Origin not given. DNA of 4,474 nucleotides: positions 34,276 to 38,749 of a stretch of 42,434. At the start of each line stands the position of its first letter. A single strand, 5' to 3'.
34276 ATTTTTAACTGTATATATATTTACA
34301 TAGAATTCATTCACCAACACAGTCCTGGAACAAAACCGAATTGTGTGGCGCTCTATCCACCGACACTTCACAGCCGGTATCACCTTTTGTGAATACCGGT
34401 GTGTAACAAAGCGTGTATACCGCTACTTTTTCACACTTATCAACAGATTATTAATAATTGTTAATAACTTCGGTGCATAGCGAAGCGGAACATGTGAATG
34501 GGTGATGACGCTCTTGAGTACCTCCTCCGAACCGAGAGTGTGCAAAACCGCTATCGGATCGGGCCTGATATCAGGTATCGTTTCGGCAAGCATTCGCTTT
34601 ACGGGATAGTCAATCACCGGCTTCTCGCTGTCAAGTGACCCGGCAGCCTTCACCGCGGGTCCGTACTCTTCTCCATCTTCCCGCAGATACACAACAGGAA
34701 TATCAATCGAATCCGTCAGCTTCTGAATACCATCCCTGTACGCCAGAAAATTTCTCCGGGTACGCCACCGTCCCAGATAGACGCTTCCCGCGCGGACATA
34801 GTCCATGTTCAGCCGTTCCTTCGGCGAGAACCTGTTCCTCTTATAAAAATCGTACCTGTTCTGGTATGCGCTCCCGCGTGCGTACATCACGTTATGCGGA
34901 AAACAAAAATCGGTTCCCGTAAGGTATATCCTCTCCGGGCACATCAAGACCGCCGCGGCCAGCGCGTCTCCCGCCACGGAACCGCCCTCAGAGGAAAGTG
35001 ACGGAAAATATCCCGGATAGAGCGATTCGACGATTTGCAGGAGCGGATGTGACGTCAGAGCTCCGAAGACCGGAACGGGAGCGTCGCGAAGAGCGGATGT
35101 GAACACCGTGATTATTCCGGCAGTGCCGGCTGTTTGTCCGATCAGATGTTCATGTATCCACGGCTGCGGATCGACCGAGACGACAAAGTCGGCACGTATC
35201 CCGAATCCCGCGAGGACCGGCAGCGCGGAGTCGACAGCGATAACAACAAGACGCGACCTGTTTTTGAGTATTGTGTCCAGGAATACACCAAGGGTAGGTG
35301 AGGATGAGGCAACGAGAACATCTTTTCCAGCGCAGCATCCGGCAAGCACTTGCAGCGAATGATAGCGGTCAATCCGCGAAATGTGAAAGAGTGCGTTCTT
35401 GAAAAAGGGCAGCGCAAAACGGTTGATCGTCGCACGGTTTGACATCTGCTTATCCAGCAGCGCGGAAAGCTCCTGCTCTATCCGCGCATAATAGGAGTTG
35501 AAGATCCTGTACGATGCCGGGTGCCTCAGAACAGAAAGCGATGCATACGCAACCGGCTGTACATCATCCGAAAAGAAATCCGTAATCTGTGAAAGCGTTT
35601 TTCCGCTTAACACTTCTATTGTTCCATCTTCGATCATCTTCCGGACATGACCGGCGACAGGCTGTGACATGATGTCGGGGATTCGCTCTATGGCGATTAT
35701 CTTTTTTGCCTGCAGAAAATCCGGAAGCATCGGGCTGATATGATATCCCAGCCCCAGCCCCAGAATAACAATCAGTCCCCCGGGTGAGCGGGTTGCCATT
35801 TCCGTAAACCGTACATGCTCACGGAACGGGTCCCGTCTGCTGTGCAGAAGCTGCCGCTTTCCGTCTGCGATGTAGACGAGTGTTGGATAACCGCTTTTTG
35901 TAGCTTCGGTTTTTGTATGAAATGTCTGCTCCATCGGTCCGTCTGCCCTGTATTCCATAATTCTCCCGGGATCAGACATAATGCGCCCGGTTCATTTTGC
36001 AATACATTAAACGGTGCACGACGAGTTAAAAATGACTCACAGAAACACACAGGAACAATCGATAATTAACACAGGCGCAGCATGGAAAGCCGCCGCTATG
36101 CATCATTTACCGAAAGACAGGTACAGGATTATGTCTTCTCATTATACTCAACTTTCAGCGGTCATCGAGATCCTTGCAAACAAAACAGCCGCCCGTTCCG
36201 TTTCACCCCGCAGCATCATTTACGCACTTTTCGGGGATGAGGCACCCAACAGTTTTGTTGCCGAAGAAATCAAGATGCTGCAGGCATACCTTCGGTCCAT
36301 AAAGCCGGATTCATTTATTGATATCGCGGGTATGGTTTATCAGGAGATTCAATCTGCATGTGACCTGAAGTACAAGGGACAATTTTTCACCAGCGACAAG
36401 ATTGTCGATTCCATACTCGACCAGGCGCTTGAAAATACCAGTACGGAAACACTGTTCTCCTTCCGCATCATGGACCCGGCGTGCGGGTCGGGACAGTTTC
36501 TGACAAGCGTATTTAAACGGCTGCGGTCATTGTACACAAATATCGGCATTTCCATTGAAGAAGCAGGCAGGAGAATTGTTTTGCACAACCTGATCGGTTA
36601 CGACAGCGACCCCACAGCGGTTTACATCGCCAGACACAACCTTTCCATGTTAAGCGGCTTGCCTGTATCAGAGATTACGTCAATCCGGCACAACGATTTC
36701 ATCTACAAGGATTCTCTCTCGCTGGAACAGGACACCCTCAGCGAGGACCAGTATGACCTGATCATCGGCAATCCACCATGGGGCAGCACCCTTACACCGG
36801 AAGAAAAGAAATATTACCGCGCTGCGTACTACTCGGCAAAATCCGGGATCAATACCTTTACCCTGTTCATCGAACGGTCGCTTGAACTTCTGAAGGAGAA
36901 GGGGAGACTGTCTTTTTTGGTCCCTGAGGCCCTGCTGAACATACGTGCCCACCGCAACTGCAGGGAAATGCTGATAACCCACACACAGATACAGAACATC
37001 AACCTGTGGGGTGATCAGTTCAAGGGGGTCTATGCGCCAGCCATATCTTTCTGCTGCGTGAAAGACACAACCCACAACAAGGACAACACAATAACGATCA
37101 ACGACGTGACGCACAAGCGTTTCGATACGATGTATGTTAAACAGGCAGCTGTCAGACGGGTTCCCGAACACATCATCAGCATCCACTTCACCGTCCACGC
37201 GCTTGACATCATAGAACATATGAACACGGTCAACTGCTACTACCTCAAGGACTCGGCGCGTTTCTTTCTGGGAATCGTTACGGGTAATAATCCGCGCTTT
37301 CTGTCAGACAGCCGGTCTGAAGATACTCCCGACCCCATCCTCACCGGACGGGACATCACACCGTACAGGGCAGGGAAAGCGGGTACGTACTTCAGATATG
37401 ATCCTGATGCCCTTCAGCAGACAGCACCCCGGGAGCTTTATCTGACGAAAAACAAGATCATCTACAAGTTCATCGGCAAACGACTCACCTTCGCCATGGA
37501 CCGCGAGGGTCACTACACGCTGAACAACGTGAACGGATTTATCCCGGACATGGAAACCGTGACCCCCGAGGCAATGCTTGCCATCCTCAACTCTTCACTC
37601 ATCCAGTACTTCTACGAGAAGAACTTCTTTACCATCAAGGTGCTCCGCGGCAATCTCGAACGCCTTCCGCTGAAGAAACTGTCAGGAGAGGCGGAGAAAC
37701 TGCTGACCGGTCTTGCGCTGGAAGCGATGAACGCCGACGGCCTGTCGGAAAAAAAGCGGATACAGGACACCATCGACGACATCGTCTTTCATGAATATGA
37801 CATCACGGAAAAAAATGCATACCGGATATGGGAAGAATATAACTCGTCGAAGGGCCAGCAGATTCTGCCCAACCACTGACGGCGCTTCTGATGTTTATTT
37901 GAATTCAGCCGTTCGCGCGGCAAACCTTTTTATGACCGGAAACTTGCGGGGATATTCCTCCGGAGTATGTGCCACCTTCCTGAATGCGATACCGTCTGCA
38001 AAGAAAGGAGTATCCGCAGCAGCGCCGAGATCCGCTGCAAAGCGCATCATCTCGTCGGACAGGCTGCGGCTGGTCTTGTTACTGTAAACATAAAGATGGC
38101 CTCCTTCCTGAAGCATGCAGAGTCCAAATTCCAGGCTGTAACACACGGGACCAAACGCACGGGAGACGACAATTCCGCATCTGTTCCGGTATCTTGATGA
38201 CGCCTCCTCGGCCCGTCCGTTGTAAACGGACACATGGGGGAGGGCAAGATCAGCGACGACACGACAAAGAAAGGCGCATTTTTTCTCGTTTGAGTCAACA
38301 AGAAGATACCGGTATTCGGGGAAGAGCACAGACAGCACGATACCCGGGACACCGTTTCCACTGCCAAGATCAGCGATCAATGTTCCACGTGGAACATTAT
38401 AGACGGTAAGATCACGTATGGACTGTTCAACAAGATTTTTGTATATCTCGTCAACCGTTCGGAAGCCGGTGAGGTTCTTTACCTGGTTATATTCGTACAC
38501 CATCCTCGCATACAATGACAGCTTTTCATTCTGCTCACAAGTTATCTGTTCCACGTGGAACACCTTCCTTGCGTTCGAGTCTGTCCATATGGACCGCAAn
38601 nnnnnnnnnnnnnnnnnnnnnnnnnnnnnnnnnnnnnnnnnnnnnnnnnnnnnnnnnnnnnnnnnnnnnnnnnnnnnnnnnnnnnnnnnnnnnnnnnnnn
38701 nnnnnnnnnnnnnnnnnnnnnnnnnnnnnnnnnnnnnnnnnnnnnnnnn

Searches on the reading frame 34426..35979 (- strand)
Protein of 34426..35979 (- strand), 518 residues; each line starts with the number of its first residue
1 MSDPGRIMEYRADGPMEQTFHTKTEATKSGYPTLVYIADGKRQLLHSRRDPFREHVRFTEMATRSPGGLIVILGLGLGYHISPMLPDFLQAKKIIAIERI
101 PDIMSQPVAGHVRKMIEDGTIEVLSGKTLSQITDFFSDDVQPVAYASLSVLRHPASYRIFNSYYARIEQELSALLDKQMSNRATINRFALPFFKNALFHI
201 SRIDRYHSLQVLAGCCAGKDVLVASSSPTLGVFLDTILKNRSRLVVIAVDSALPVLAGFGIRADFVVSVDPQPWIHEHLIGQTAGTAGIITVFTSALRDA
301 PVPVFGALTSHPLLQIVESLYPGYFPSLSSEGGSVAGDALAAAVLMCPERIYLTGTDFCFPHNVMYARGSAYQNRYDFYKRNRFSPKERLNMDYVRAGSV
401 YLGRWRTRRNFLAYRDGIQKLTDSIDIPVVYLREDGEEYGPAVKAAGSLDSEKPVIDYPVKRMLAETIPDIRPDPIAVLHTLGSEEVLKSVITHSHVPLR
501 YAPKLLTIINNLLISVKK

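Call 81: search_protein_families(library=pfam, proteins=[window:34426-35979:-], max_evalue=0.0001)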
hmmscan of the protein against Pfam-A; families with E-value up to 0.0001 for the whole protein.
window:34426-35979:- (518 aa): 1 family
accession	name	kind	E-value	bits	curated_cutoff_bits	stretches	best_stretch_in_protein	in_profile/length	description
PF01973.23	MptE-like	-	9.7e-19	68.2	34.6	1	200-361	7-169/171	6-hydroxymethylpterin diphosphokinase MptE-like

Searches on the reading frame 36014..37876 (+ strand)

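Call 81: search_protein_families(library=pfam, proteins=[window:36014-37876:+], max_evalue=0.0001)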
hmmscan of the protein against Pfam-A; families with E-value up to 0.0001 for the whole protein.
window:36014-37876:+ (621 aa): 5 families
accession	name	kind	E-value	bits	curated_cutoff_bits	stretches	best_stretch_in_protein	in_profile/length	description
PF12950.13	TaqI_C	-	4.9e-23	82.1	26.5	1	441-553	2-118/118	TaqI-like C-terminal specificity domain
PF07669.17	Eco57I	-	1.1e-21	78.1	25.3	1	191-330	1-163/171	Eco57I restriction-modification methylase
PF02384.22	N6_Mtase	-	2.2e-18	67.1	20.4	1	117-366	21-248/311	N-6 DNA Methylase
PF20473.4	MmeI_Mtase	-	1.1e-10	41.6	27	1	144-256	15-145/259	MmeI, DNA-methyltransferase domain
PF01170.24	UPF0020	-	1.3e-06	28.7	22.3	1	151-276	31-153/197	RMKL-like, methyltransferase domain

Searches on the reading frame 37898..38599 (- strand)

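Call 81: search_protein_families(library=pfam, proteins=[window:37898-38599:-], max_evalue=0.0001)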
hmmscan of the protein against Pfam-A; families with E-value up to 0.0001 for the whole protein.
window:37898-38599:- (234 aa): 1 family
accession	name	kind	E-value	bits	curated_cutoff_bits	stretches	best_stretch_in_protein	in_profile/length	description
PF02527.21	GidB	-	2.5e-33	115.4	27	1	23-177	1-152/184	rRNA small subunit methyltransferase G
